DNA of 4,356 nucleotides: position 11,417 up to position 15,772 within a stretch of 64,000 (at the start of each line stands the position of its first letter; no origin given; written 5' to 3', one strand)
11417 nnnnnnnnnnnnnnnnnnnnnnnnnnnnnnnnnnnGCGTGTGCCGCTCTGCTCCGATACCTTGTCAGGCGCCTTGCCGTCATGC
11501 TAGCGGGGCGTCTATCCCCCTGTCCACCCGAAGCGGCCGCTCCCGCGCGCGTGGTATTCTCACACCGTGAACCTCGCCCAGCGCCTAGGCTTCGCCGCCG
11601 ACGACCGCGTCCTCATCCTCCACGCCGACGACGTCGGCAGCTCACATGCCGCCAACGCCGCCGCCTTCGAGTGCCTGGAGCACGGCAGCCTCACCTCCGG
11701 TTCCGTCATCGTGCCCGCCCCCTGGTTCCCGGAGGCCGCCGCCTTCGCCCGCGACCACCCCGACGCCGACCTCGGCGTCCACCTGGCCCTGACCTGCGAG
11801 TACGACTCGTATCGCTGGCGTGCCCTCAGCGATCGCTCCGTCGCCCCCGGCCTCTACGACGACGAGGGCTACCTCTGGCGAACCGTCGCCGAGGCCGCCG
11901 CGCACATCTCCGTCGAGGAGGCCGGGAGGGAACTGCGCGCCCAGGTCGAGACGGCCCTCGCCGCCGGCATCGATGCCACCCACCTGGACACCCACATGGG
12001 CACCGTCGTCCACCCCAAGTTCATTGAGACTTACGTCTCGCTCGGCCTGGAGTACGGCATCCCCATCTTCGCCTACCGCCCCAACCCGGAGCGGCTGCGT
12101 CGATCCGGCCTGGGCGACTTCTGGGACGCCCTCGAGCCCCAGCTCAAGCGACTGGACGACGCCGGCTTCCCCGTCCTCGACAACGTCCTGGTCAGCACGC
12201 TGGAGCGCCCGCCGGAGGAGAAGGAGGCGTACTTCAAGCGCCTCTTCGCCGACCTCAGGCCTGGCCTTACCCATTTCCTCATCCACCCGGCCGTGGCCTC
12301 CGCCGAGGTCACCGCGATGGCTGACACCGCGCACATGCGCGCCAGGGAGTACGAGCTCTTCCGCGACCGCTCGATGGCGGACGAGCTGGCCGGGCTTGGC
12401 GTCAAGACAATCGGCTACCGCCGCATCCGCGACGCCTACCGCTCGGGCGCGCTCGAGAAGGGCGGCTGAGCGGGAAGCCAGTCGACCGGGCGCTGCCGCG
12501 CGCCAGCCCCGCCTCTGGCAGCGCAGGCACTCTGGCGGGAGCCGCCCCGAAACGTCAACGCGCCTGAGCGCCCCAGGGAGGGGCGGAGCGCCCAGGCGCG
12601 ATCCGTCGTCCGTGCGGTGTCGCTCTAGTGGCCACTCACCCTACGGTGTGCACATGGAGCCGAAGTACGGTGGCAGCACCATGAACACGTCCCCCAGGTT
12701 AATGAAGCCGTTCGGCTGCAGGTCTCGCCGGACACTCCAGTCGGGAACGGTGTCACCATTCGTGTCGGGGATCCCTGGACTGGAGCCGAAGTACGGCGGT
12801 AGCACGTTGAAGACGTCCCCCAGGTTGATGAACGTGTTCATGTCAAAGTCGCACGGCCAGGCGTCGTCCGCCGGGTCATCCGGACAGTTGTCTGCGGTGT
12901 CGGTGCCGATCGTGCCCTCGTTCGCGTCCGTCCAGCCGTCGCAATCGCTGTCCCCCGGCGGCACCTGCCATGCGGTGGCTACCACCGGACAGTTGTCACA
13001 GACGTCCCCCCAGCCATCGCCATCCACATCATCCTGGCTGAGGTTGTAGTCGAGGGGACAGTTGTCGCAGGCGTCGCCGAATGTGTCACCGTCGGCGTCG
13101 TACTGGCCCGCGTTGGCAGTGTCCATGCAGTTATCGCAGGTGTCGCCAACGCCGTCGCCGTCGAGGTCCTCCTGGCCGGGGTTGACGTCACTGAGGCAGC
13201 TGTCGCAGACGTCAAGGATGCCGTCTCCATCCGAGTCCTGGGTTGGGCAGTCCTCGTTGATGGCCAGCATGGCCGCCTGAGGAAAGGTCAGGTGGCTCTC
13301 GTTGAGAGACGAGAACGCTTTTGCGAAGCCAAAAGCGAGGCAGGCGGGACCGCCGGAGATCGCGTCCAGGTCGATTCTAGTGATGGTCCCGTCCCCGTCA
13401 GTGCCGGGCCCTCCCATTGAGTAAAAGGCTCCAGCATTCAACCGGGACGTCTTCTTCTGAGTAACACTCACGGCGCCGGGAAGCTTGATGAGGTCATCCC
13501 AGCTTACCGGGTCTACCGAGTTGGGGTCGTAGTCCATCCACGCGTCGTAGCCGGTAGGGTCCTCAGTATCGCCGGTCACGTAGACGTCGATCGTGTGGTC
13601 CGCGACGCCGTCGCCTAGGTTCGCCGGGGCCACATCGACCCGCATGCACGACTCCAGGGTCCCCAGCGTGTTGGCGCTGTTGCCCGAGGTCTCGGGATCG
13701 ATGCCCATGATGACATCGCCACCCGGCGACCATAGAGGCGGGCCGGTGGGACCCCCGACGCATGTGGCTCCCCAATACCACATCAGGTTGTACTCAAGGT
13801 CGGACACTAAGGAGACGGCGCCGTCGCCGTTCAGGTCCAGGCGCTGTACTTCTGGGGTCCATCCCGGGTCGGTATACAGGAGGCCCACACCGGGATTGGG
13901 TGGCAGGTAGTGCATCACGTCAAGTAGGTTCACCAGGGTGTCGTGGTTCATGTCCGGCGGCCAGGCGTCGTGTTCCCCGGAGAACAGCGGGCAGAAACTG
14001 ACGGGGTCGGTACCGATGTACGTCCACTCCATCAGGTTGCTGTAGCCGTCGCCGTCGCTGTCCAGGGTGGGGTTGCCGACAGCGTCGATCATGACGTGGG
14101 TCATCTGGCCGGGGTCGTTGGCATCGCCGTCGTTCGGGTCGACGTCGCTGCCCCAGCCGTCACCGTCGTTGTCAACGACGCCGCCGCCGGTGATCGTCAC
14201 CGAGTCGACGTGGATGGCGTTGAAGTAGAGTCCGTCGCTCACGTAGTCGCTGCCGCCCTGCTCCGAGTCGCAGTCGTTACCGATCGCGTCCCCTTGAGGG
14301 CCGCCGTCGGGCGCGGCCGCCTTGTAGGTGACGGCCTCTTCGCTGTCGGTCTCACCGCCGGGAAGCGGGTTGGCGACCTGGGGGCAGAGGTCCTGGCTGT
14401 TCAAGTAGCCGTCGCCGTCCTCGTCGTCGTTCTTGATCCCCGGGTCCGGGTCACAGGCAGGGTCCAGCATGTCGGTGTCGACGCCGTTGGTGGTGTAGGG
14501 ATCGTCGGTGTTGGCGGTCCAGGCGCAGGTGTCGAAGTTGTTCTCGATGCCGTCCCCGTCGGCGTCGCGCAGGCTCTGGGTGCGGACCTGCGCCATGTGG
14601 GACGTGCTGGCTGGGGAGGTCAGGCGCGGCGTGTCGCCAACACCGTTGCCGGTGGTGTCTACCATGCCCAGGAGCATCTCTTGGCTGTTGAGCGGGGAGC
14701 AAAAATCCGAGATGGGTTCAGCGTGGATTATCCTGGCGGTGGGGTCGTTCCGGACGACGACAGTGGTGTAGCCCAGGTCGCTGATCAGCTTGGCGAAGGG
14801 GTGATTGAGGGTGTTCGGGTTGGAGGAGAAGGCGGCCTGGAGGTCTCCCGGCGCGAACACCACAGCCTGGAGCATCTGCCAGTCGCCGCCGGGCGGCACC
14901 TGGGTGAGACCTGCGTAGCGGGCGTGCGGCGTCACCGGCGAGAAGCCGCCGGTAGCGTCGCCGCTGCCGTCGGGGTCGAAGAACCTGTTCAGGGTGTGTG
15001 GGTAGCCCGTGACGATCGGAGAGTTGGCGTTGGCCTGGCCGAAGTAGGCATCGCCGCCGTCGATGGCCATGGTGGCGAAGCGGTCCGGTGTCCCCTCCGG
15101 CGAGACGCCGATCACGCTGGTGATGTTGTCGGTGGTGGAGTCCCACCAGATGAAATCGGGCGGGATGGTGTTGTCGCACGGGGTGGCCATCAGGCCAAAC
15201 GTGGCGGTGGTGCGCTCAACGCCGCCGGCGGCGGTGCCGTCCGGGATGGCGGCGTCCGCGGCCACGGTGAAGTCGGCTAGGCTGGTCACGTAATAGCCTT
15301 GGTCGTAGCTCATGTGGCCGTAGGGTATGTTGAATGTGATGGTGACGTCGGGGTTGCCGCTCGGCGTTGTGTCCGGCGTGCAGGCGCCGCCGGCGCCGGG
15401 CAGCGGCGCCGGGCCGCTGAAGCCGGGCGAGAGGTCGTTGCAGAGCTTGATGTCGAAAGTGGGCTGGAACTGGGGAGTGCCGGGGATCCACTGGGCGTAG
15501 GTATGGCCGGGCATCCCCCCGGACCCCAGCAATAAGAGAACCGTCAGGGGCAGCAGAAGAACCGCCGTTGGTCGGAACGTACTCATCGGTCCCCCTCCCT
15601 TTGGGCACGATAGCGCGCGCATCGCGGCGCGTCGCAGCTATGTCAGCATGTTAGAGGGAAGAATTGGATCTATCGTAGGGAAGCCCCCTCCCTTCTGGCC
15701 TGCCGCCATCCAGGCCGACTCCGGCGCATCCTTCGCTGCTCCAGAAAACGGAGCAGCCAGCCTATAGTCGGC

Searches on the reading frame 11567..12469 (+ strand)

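Call 40: search_protein_families(library=pfam, proteins=[window:11567-12469:+], max_evalue=0.00001)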
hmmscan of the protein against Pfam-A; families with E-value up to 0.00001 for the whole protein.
window:11567-12469:+ (300 aa): 1 family
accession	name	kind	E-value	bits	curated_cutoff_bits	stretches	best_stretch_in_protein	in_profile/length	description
PF04794.17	YdjC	-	4.4e-55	187.8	29.7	1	16-274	2-264/266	YdjC-like protein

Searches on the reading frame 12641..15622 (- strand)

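Call 40: search_protein_families(library=pfam, proteins=[window:12641-15622:-], max_evalue=0.00001)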
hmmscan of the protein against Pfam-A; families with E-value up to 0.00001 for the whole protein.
window:12641-15622:- (993 aa): 1 family
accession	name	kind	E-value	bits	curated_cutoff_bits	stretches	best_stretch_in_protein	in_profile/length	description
PF02412.23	TSP_3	-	4.6e-08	33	25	0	842-883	2-33/36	Thrombospondin type 3 repeat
